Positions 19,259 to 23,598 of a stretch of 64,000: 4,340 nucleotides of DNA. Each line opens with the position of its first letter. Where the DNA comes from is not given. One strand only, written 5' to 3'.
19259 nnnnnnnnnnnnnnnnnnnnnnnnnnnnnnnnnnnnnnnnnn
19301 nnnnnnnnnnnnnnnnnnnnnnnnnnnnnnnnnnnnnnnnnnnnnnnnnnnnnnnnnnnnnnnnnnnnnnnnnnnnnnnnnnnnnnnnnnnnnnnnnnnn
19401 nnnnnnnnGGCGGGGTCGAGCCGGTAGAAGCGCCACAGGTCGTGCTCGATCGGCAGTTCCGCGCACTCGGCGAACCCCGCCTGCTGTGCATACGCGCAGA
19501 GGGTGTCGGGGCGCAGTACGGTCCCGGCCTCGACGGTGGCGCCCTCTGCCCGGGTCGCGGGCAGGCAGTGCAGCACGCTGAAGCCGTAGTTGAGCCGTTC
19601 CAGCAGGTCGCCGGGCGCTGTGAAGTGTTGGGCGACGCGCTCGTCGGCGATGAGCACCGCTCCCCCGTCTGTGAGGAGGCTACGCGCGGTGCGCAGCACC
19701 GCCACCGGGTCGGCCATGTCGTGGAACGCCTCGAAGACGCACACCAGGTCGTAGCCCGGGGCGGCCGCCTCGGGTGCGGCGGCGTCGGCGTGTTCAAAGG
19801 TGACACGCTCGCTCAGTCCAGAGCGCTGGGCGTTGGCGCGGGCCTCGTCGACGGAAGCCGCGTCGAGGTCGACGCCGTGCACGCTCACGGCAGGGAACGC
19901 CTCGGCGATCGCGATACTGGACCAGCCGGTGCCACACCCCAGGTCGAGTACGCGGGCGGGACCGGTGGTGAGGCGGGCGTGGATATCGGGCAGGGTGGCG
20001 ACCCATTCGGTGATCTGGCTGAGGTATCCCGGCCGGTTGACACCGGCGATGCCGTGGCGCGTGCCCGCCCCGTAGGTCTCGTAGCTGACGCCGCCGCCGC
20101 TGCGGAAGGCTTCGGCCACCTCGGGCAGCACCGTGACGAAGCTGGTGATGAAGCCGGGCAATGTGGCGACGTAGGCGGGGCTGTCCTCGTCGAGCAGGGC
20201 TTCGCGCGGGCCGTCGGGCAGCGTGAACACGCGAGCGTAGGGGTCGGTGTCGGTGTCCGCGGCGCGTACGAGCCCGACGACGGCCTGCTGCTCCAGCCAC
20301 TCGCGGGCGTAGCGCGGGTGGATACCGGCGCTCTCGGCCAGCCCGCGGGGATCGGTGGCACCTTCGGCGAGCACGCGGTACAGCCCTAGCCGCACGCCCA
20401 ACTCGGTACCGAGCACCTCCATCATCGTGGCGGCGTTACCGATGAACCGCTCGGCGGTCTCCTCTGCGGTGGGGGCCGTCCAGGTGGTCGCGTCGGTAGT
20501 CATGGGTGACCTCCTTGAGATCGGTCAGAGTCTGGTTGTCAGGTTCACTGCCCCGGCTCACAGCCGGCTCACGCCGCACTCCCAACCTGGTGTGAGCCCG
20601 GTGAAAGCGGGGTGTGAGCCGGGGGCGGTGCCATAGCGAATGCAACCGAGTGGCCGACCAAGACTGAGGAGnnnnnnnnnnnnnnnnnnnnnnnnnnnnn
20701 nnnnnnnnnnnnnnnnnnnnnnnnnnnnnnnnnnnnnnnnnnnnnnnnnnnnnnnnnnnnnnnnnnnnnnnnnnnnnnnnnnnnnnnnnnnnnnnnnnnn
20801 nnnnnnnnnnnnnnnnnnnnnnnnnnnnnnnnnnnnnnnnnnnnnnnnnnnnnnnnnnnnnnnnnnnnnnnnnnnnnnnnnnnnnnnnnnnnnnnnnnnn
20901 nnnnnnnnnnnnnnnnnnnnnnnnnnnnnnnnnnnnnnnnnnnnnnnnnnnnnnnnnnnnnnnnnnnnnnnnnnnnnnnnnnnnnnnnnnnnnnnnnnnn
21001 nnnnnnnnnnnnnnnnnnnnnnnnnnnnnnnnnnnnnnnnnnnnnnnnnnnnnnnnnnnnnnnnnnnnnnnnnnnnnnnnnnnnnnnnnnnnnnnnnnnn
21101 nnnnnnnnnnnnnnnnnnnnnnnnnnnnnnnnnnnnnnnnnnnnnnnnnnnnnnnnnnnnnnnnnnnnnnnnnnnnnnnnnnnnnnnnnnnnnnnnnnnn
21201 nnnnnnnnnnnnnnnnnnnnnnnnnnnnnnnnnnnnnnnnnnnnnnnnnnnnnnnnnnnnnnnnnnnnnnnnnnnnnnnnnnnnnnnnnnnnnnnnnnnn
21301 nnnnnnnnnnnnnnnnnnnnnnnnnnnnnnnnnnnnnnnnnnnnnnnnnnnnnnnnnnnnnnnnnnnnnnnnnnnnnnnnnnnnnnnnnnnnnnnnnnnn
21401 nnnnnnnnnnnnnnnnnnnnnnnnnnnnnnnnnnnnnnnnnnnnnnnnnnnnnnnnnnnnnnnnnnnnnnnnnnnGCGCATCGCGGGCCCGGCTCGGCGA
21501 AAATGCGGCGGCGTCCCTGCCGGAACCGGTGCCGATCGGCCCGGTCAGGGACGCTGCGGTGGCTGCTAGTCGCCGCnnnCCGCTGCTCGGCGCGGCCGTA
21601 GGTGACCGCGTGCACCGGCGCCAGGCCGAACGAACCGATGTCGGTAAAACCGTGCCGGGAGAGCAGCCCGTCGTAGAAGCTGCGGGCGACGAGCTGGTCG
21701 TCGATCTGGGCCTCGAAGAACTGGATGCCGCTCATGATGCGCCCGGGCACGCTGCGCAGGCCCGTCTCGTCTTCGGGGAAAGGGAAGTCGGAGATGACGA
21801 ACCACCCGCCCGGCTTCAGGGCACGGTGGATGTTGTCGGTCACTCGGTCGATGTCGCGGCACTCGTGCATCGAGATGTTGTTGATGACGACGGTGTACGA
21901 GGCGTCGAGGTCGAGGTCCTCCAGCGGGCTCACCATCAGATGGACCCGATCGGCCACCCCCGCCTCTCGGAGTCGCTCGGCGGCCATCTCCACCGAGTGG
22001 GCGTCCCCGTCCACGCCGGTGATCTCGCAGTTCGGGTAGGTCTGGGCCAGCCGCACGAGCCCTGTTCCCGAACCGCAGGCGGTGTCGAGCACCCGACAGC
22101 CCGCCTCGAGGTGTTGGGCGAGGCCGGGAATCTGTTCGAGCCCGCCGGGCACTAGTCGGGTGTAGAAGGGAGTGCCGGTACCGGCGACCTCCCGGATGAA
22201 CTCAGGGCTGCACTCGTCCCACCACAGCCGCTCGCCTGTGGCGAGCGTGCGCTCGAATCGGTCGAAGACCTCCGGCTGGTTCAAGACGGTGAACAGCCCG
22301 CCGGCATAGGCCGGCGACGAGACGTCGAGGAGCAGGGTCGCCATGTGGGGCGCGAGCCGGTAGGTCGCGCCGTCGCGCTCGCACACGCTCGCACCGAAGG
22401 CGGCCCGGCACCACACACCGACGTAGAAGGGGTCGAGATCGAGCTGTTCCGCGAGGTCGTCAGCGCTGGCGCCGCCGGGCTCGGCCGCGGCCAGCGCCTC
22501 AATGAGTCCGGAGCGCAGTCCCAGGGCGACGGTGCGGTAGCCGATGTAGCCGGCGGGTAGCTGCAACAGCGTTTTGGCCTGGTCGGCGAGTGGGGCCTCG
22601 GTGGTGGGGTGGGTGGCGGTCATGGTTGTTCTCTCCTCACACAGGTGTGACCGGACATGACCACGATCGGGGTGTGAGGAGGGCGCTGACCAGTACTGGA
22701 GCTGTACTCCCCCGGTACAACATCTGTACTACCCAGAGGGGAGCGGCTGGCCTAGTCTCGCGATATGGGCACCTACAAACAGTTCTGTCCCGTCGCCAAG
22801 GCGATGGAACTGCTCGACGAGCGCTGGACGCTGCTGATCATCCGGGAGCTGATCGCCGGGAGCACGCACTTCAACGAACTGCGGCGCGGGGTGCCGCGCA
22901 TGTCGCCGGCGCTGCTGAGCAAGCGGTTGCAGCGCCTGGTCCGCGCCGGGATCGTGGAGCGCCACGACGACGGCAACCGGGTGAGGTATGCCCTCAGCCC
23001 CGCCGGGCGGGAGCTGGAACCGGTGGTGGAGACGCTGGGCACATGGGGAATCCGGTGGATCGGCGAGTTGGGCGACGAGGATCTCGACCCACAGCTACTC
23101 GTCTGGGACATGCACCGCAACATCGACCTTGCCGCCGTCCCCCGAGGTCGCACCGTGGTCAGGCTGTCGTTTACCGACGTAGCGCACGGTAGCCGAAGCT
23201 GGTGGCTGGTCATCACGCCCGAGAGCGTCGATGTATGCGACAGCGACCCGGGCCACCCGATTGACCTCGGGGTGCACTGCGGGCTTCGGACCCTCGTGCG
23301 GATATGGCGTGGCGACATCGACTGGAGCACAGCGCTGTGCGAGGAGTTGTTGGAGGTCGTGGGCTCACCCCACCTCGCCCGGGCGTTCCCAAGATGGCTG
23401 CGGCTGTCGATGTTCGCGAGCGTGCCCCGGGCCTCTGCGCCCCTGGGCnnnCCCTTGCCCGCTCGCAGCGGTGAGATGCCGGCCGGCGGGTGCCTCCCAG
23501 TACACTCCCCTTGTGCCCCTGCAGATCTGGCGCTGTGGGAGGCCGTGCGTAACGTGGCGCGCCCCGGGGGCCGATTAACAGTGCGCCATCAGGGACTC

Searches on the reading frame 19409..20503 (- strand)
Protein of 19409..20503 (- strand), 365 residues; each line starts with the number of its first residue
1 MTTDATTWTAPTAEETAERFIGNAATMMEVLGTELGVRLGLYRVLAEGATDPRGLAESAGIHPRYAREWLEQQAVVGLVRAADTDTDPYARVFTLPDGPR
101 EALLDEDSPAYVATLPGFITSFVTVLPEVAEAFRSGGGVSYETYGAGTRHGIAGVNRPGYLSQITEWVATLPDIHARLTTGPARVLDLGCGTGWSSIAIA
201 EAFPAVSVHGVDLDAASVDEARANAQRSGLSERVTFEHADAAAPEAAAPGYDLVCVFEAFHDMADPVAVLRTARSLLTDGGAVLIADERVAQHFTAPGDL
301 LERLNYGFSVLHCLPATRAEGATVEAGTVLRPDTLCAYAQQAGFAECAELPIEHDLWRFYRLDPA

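Call 49: search_protein_families(library=pfam, proteins=[window:19409-20503:-], max_evalue=0.001)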
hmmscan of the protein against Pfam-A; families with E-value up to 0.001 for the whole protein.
window:19409-20503:- (365 aa): 16 families
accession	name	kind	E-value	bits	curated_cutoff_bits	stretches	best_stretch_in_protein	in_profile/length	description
PF13847.12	Methyltransf_31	-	2.9e-22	79.4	27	1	184-295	6-119/145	Methyltransferase domain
PF13649.12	Methyltransf_25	-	1.9e-19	70.6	27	1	185-281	1-97/97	Methyltransferase domain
PF08242.18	Methyltransf_12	-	7e-18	65.6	30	1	186-282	1-97/98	Methyltransferase domain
PF13489.12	Methyltransf_23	-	4.6e-16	59.4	27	1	176-345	14-160/164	Methyltransferase domain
PF08241.18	Methyltransf_11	-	9e-15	55.5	21.2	1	186-285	1-95/95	Methyltransferase domain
PF05175.20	MTS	-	3e-11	43.7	23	1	183-289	33-142/170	Methyltransferase small domain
PF01209.24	Ubie_methyltran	-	4.7e-08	33.1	20.1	1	167-285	35-151/233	ubiE/COQ5 methyltransferase family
PF06325.19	PrmA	-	8.8e-08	32.4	22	1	180-236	160-215/296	Ribosomal protein L11 methyltransferase (PrmA)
PF00891.24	Methyltransf_2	-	8.7e-07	28.9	22.3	1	183-288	64-167/210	O-methyltransferase domain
PF13578.12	Methyltransf_24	-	9.7e-06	26.9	26.3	1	187-287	2-104/105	Methyltransferase domain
PF13679.12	Methyltransf_32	-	2e-05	25.1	27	1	162-246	4-94/143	Methyltransferase domain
PF01135.25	PCMT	-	3.3e-05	24.2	20.3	1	179-263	72-155/210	Protein-L-isoaspartate(D-aspartate) O-methyltransferase (PCMT)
PF02390.23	Methyltransf_4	-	7.6e-05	22.7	24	1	185-230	5-50/173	Putative methyltransferase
PF09445.16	Methyltransf_15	-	0.00011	22.2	22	1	184-242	3-59/165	RNA cap guanine-N2 methyltransferase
PF21320.3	HTH_65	-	0.00017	22.1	24.1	1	33-80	7-55/75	Rv2258c-like winged HTH domain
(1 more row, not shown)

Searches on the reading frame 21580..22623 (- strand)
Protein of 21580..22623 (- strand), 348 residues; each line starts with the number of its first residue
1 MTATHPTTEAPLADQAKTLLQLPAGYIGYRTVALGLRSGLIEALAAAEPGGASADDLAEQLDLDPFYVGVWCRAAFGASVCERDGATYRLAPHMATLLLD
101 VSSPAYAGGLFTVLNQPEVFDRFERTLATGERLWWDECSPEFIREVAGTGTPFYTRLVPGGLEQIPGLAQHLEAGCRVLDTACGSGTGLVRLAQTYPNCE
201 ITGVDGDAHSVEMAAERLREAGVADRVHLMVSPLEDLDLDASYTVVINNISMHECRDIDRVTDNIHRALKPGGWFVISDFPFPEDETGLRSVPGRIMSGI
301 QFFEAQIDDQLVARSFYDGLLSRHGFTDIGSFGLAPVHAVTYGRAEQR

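Call 48: search_protein_families(library=pfam, proteins=[window:21580-22623:-], max_evalue=0.001)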
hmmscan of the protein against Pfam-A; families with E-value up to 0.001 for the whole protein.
window:21580-22623:- (348 aa): 12 families
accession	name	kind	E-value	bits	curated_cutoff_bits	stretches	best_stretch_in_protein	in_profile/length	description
PF13847.12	Methyltransf_31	-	2e-18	66.9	27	1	173-281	2-113/145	Methyltransferase domain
PF13649.12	Methyltransf_25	-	2.6e-17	63.8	27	1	178-273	1-97/97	Methyltransferase domain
PF08242.18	Methyltransf_12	-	1.1e-15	58.6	30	1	179-275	1-98/98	Methyltransferase domain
PF08241.18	Methyltransf_11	-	3e-15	57.1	21.2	1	179-277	1-95/95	Methyltransferase domain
PF13489.12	Methyltransf_23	-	7.2e-11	42.5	27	1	168-287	16-128/164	Methyltransferase domain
PF06325.19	PrmA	-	6e-09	36.2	22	1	148-278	141-259/296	Ribosomal protein L11 methyltransferase (PrmA)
PF01209.24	Ubie_methyltran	-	1.7e-08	34.6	20.1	1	174-280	47-154/233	ubiE/COQ5 methyltransferase family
PF05175.20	MTS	-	2.8e-08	34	23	1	168-274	23-135/170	Methyltransferase small domain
PF02353.26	CMAS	-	8e-06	25.8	27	1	171-277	59-164/273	Mycolic acid cyclopropane synthetase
PF01170.24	UPF0020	-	0.00037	20.7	22.3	0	183-264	37-147/197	RMKL-like, methyltransferase domain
PF03848.20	TehB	-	0.00039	20.3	20.4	1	175-277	31-132/193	Tellurite resistance protein TehB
PF13578.12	Methyltransf_24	-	0.00095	20.5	26.3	0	183-279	3-104/105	Methyltransferase domain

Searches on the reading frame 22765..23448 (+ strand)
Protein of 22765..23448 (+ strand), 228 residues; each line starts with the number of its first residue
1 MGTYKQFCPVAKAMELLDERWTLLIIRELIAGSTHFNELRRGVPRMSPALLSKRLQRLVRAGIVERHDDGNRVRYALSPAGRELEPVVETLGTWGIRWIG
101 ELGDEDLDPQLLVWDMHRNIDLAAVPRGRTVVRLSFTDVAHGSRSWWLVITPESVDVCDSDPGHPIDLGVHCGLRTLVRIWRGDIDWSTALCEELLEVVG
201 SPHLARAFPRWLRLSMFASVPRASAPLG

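Call 48: search_protein_families(library=pfam, proteins=[window:22765-23448:+], max_evalue=0.001)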
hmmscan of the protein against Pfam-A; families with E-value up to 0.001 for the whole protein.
window:22765-23448:+ (228 aa): 1 family
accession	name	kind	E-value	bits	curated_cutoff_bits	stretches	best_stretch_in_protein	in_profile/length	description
PF01638.23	HxlR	-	4.4e-21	75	20.8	1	16-100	1-88/91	HxlR-like helix-turn-helix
